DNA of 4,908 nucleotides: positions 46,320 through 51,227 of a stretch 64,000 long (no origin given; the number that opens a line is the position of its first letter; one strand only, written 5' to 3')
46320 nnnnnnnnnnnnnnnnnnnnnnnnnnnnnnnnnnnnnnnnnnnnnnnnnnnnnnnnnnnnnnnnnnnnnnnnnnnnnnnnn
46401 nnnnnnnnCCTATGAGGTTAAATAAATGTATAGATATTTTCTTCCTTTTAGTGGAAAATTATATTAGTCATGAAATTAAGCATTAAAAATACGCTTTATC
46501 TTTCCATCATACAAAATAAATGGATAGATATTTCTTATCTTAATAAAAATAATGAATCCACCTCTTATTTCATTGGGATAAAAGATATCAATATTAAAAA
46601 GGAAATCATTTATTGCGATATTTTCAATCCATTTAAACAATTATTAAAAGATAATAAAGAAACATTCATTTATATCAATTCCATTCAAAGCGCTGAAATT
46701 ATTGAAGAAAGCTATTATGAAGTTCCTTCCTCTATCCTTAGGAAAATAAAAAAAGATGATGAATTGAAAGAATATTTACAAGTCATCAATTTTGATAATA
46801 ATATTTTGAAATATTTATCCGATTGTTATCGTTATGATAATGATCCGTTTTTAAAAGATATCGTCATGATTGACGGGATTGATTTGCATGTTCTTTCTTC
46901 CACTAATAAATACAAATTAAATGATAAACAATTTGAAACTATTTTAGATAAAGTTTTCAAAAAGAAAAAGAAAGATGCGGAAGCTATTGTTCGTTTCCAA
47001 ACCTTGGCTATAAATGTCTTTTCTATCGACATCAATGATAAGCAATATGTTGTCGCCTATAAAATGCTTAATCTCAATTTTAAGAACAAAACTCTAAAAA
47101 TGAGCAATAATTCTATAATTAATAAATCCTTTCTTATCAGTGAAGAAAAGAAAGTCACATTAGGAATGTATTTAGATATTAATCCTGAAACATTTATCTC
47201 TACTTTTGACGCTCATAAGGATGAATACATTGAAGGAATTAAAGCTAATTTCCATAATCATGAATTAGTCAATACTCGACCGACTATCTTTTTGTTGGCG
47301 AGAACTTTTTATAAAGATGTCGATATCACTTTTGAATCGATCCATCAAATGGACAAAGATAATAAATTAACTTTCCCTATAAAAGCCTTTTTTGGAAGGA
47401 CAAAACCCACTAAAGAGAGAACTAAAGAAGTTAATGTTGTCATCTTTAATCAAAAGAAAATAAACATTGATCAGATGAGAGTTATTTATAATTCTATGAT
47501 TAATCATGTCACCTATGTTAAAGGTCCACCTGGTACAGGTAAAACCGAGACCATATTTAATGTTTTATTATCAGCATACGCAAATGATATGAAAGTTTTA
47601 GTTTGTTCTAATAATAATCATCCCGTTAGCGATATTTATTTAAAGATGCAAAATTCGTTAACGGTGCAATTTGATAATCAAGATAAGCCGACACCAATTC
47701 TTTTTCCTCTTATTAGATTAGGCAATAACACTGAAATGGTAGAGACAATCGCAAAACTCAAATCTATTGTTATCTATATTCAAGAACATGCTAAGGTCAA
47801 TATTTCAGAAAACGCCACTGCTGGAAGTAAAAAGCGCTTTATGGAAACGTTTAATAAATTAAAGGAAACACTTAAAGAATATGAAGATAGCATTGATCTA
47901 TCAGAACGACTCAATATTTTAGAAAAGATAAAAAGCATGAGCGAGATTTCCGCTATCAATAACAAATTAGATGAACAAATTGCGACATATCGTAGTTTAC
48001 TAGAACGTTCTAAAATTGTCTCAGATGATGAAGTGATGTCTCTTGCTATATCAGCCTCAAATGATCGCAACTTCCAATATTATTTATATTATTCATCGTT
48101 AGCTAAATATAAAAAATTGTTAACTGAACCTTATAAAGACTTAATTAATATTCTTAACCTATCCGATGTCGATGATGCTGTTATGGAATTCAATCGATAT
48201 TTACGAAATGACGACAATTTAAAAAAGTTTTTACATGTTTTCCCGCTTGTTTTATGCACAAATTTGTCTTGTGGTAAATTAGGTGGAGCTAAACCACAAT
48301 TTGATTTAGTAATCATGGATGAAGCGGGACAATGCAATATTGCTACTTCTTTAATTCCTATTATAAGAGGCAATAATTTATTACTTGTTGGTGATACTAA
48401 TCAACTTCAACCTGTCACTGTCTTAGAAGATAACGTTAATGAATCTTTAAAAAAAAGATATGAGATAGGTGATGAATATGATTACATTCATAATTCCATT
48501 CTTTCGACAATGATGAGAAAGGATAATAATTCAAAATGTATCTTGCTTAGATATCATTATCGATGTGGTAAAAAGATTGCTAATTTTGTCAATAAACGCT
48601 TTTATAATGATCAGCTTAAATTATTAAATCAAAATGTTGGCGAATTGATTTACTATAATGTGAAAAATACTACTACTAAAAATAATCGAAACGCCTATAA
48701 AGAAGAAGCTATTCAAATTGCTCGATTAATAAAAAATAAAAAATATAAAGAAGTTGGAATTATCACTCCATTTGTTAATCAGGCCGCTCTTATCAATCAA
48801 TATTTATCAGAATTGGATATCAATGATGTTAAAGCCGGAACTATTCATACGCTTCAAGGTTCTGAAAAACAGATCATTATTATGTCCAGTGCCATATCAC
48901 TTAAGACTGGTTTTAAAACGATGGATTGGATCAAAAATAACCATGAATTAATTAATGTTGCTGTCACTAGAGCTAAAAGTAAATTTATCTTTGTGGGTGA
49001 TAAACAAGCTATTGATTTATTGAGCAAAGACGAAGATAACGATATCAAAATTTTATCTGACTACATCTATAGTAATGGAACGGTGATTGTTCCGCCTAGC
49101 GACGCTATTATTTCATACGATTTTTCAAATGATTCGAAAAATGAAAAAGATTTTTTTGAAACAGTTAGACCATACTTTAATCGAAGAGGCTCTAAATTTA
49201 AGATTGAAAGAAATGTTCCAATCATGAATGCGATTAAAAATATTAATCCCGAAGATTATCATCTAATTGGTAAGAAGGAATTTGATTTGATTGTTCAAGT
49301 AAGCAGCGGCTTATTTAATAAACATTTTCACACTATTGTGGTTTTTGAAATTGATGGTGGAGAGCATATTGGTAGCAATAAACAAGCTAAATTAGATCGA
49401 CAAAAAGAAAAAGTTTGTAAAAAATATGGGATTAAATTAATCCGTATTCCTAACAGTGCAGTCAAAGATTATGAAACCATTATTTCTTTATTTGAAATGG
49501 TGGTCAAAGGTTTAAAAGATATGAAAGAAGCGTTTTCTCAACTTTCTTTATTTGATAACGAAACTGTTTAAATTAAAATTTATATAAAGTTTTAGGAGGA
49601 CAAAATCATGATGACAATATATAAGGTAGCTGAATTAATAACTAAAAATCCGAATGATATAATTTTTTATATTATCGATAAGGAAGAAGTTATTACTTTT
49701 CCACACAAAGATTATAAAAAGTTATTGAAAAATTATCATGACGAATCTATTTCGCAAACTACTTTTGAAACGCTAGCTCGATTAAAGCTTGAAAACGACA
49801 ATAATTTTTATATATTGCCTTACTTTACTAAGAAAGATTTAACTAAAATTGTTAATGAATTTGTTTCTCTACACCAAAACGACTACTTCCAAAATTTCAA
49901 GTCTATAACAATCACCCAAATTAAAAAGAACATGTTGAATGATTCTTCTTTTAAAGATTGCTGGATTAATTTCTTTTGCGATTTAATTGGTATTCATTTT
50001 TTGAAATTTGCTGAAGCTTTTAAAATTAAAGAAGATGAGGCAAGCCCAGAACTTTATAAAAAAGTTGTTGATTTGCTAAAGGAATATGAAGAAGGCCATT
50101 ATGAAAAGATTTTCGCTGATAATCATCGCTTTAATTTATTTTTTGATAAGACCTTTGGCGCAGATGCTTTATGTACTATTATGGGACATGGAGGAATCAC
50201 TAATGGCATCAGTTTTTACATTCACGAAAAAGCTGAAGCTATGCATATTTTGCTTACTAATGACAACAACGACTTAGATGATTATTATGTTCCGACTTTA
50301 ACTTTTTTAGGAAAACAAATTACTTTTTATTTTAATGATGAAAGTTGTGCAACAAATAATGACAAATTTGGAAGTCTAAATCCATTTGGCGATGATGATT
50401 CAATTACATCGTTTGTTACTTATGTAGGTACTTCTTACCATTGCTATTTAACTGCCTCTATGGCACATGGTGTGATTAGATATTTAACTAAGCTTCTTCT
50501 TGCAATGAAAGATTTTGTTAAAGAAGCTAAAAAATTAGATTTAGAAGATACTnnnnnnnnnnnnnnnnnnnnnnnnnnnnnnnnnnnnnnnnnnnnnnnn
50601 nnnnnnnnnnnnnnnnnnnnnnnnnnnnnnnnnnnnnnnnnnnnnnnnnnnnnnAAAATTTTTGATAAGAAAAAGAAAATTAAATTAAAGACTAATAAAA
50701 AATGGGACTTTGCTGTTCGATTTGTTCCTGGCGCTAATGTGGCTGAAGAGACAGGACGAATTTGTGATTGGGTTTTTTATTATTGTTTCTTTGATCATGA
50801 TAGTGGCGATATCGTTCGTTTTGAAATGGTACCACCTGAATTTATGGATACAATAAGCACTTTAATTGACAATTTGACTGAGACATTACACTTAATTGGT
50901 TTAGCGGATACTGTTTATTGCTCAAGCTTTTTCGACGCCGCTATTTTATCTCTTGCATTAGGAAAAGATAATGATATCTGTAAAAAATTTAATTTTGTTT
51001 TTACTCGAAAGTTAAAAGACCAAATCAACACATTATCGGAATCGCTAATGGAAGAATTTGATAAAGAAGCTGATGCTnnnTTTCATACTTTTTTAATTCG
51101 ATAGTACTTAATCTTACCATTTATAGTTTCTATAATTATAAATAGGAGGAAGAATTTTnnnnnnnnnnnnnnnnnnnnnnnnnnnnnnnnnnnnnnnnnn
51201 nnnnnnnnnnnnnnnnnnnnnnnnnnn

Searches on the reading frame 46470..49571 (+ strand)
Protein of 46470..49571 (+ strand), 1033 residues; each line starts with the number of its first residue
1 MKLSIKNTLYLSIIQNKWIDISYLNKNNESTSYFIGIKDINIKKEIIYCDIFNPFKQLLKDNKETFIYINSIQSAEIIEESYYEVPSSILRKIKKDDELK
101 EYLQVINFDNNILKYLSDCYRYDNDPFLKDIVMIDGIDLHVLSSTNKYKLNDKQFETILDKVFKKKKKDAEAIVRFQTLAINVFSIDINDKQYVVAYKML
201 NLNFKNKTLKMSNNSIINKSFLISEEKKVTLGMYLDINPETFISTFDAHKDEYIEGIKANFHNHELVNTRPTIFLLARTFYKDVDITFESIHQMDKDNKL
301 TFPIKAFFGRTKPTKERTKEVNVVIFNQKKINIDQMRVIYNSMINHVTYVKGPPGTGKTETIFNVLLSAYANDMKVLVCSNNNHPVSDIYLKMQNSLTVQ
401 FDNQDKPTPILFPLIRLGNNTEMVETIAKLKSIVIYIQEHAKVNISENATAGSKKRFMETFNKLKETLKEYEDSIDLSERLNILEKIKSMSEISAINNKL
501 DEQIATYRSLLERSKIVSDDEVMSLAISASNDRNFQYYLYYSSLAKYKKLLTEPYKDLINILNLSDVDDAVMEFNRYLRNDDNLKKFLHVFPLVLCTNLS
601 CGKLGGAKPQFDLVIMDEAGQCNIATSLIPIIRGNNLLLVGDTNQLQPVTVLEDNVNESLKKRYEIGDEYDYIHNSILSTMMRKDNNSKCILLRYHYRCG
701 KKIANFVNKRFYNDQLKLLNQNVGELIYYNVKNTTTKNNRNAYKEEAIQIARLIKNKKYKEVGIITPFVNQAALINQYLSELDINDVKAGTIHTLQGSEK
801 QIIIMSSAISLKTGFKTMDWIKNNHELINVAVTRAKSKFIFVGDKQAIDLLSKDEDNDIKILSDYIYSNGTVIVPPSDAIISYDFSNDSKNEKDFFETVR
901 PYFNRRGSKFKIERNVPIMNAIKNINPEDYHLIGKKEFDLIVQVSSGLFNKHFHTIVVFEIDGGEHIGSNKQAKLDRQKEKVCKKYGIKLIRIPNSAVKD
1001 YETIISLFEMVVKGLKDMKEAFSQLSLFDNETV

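Call 4: search_protein_families(library=pfam, proteins=[window:46470-49571:+], max_evalue=0.01)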
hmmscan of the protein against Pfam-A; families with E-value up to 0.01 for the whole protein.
window:46470-49571:+ (1033 aa): 7 families
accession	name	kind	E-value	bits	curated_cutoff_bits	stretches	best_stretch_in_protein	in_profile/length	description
PF13086.12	AAA_11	-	3.1e-32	112.8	27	1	331-650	2-254/257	AAA domain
PF13087.12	AAA_12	-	3.4e-22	79.4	27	1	675-845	3-194/195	AAA domain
PF13245.12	AAA_19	-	2.8e-08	34.4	25.1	1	341-649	7-132/134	AAA domain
PF13604.12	AAA_30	-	2.4e-07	31.1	27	0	592-650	81-132/191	AAA domain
PF10881.14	DUF2726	-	5.8e-06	26.5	24.7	1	950-1006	65-121/126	Protein of unknown function (DUF2726)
PF01443.25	Viral_helicase1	-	0.00017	21.9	21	0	609-664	57-115/228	Viral superfamily 1 RNA helicase core domain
PF09848.15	SLFN-g3_helicase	-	0.00028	20.7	24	0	346-401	2-59/354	Schlafen group 3, DNA/RNA helicase domain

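Call 5: search_protein_families(library=padloc, proteins=[window:46470-49571:+], max_evalue=0.01)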
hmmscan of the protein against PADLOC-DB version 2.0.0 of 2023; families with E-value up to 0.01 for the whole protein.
window:46470-49571:+ (1033 aa): 7 families
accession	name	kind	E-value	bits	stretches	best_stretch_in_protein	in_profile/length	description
PDLC03924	MkoC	-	1.3e-52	177.2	2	611-868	671-965/1136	-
PDLC03920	MkoA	-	5.3e-44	148.8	1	347-867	633-1098/1112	-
PDLC03921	MkoA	-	2.8e-36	122.7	2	325-717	1019-1401/1607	-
PDLC05009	PDC-S37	-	3e-26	89.6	2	608-787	935-1120/1550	-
PDLC02194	Hhe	-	4.5e-14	48.7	1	606-747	1376-1514/1911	-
PDLC02895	DpdJ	-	4.1e-08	28.5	1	762-856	371-465/2112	DpdJ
PDLC04140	mad8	-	0.0022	15.6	1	345-486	27-129/314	mads_8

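Call 6: search_protein_families(library=ncbifam, proteins=[window:46470-49571:+], max_evalue=0.01)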
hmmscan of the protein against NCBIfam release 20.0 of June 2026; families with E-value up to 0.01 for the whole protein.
window:46470-49571:+ (1033 aa): 6 families
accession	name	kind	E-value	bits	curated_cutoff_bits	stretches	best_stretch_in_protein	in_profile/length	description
TIGR00376.1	TIGR00376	hypoth_equivalog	1.1e-37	129.9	348.9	3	731-872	500-633/639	IGHMBP2 family helicase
NF040671.1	PLuB_AAA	exception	5.4e-22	77.1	999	3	726-848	1108-1235/1256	PLuB system helicase-like protein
NF058533.1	antiphage_ProA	equivalog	5.7e-21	73.8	1500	2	606-783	1299-1479/1903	anti-phage protein ProA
NF042953.1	Hhe_antiphage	equivalog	5.8e-19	67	2000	2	609-789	1280-1461/1797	DUF4011 domain-containing anti-phage protein Hhe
TIGR01448.2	helicase_RecD2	equivalog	6.1e-14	51.1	500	1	789-855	642-700/713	SF1B family DNA helicase RecD2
TIGR01447.1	recD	equivalog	2.4e-09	36.3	310.15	2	298-372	118-190/597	exodeoxyribonuclease V subunit alpha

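Call 7: search_protein_families(library=phrogs, proteins=[window:46470-49571:+], max_evalue=0.01)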
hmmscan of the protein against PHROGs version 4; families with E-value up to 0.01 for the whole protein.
window:46470-49571:+ (1033 aa): 1 family
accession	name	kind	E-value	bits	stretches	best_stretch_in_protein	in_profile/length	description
phrog_25411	-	unknown function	4.6e-42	145.5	2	593-873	335-623/627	-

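Call 47: find_related_loci(query=window:46470-49571:+, collection=genome_contigs, flank=6000)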
Query window:46470-49571:+ (1033 aa) in genome_contigs; peptide patterns used: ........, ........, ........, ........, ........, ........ (x = any residue, [..] = any of these).
90 stretches matched a pattern; 29 encode a relative of the query (tblastn E <= 1e-3); 29 distinct loci.
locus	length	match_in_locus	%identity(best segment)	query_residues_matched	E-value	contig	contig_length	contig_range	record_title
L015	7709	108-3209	66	1-1031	0e+0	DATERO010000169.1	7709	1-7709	MAG TPA_asm: Dysgonamonadaceae bacterium isolate SMAG_U9075 k141_56874, whole genome shotgun sequence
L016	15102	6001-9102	66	1-1031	0e+0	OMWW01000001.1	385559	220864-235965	uncultured Erysipelotrichaceae bacterium isolate RUG042 genome assembly, contig: scaffold_1, whole genome shotgun sequen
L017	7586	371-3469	66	1-1031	0e+0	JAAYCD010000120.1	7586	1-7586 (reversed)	MAG: Erysipelotrichaceae bacterium isolate AS06rmzACSIP_379 302538_AS06, whole genome shotgun sequence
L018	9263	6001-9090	67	1-1031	0e+0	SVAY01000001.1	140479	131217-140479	MAG: Erysipelotrichaceae bacterium isolate SIG214 NODE_21_length_140479_cov_339.168744, whole genome shotgun sequence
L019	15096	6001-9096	66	1-1031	0e+0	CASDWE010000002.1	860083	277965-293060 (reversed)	uncultured bacterium isolate SI.O75.metabat-bins.10 genome assembly, contig: SI.O75.metabat-bins.10.fa_k141_183321, whol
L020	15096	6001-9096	66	1-1031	0e+0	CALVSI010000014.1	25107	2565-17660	MAG: uncultured Bacilli bacterium isolate BRZ_SM__bin58 genome assembly, contig: BRZ_SM__NODE_2214_length_25107_cov_10.8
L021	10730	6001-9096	65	1-1031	0e+0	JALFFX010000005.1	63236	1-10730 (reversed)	MAG: Erysipelotrichaceae bacterium isolate SUG644 k141_142658, whole genome shotgun sequence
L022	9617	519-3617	65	1-1030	0e+0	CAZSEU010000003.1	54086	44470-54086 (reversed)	MAG TPA_asm: uncultured Staphylococcaceae bacterium isolate SRP192927_co6_739 genome assembly, contig: NODE_804_length_5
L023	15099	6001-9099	64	1-1031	0e+0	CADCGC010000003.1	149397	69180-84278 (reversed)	MAG: uncultured Erysipelotrichaceae bacterium isolate RUG14619 genome assembly, contig: RUG14619_asm_3, whole genome sho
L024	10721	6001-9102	64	1-1031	0e+0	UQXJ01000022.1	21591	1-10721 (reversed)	uncultured Mollicutes bacterium isolate UMGS732 genome assembly, contig: NODE_569_length_21591_cov_35.503668, whole geno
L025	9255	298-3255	67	49-1031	0e+0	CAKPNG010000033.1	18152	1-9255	MAG: uncultured Bacilli bacterium isolate REFINED_METABAT215_TOP10_CONTIGS_1500_ASSEMBLY_K77_MERGED__Hadza_MoBio_hadza-I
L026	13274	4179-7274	65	1-1029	0e+0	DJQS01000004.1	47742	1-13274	MAG TPA_asm: Bacillales bacterium UBA6380 UBA6380_contig_205, whole genome shotgun sequence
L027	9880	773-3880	62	1-1031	0e+0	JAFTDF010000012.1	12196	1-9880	MAG: Bacilli bacterium isolate RGIG3712 Goat_Rumen.Co__c764569, whole genome shotgun sequence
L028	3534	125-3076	67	47-1029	0e+0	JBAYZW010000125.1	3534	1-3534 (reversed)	MAG: Bacilli bacterium isolate SO_2017_CLC_66 scaffold_54787_c1_PH3_2017, whole genome shotgun sequence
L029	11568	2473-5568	63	1-1030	0e+0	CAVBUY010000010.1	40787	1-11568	Alistipes shahii isolate H07663-L1_cleanbin_000029 genome assembly, contig: Spades_H07663-L1_contig_544, whole genome sh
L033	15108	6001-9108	59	1-1032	0e+0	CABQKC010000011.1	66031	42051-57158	MAG TPA_asm: uncultured Bacillales bacterium isolate MGYG-HGUT-00664 genome assembly, contig: GUT_GENOME021839_11, whole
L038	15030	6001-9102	67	1-1031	0e+0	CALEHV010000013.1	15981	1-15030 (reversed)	MAG TPA_asm: uncultured Firmicutes bacterium isolate SRR6425755_bin.104_CONCOCT_v1.1_MAG genome assembly, contig: ERZ176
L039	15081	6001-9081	55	1-1030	0e+0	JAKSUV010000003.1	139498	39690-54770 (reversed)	MAG: Bacilli bacterium isolate Horse_feces342 MAG342_3, whole genome shotgun sequence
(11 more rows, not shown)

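Call 77: search_protein_families(library=pfam, proteins=[L016:1552-5352:+, L016:5352-5999:+, L018:1176-5999:+, L038:2224-5979:+, L039:3025-6000:+, L015:3199-4989:+, L038:9111-10850:+, L033:9124-10023:+], max_evalue=0.0001)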
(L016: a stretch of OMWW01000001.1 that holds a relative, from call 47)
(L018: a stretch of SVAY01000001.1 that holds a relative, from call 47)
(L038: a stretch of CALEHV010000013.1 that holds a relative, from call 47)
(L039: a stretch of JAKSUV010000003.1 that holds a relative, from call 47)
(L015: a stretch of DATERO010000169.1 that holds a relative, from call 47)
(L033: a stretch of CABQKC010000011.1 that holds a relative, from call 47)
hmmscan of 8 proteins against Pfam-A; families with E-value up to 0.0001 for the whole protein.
L016:1552-5352:+ (1266 aa): 2 families
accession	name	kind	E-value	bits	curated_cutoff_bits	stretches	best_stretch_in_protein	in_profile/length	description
PF06094.17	GGACT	-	1.3e-10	42.3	22.8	1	1055-1163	2-107/120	Gamma-glutamyl cyclotransferase, AIG2-like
PF04851.21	ResIII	-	4.4e-05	23.9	22.5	1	162-353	2-162/164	Type III restriction enzyme, res subunit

L016:5352-5999:+ (215 aa): 0 families

L018:1176-5999:+ (1607 aa): 4 families
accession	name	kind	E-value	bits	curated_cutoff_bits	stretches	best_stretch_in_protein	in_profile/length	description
PF00270.35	DEAD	-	2.8e-26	92.7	26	1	99-304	3-163/167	DEAD/DEAH box helicase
PF09369.15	MZB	-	2.8e-11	44.4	24.2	1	1490-1573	2-80/80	MrfA Zn-binding domain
PF00271.37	Helicase_C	-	1.1e-10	42.2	23.5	1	971-1038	42-109/110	Helicase conserved C-terminal domain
PF04851.21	ResIII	-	1.2e-09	38.7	22.5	1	96-270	4-140/164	Type III restriction enzyme, res subunit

L038:2224-5979:+ (1251 aa): 2 families
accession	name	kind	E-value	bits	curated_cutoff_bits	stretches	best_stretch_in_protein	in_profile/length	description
PF06094.17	GGACT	-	4.6e-11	43.8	22.8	1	1043-1151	2-107/120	Gamma-glutamyl cyclotransferase, AIG2-like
PF04851.21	ResIII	-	3.8e-06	27.4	22.5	1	163-349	2-163/164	Type III restriction enzyme, res subunit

L039:3025-6000:+ (991 aa): 1 family
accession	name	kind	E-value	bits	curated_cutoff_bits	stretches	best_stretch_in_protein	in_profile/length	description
PF04851.21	ResIII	-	2.5e-07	31.2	22.5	1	161-348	2-164/164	Type III restriction enzyme, res subunit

L015:3199-4989:+ (596 aa): 2 families
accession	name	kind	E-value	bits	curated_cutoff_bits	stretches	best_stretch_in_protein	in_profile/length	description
PF09848.15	SLFN-g3_helicase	-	1.1e-52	180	24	1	194-582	2-354/354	Schlafen group 3, DNA/RNA helicase domain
PF04851.21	ResIII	-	4.1e-06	27.2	22.5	1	168-313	3-141/164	Type III restriction enzyme, res subunit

L038:9111-10850:+ (579 aa): 3 families
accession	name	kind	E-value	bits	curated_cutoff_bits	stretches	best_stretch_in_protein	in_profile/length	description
PF09848.15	SLFN-g3_helicase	-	1.6e-61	209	24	1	186-560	4-354/354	Schlafen group 3, DNA/RNA helicase domain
PF01541.30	GIY-YIG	-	2.6e-05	24.9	22.6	1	34-66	4-38/78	GIY-YIG catalytic domain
PF04851.21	ResIII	-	9.4e-05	22.8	22.5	0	158-207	3-47/164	Type III restriction enzyme, res subunit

L033:9124-10023:+ (299 aa): 1 family
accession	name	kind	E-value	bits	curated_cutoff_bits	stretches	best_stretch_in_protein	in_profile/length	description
PF00294.29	PfkB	-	1.3e-32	113.8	25.8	1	18-285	30-300/302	pfkB family carbohydrate kinase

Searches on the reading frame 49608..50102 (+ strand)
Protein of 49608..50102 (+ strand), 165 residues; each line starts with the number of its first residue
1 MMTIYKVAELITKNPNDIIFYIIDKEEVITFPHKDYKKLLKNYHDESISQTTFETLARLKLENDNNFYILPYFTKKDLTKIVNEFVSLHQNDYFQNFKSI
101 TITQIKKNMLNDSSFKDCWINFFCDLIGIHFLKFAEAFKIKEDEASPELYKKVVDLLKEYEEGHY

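Call 80: search_protein_families(library=pfam, proteins=[window:49608-50102:+], max_evalue=10)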
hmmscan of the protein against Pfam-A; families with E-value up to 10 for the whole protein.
window:49608-50102:+ (165 aa): 1 family
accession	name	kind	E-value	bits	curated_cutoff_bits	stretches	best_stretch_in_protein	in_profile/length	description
PF02671.26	PAH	-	0.11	12.7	21.3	1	146-162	20-36/45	Paired amphipathic helix repeat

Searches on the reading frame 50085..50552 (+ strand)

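Call 80: search_protein_families(library=pfam, proteins=[window:50085-50552:+], max_evalue=10)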
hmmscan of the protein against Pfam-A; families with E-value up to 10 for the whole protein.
window:50085-50552:+ (156 aa): 1 family
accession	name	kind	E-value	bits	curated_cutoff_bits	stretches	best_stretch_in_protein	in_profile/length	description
PF23988.1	DUF7309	-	0.00038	20.3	27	1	22-146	31-154/170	Domain of unknown function (DUF7309)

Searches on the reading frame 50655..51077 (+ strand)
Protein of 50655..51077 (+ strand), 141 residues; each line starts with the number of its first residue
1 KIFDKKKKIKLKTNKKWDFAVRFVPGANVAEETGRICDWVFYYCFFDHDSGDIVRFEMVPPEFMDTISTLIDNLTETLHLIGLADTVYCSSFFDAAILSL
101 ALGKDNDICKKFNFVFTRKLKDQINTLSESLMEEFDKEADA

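Call 80: search_protein_families(library=pfam, proteins=[window:50655-51077:+], max_evalue=10)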
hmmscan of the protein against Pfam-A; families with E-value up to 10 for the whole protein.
window:50655-51077:+ (141 aa): 1 family
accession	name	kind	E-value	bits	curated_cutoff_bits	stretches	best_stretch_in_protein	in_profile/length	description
PF22007.2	DUF6930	-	0.0025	18.5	27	1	9-79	5-75/123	Domain of unknown function (DUF6930)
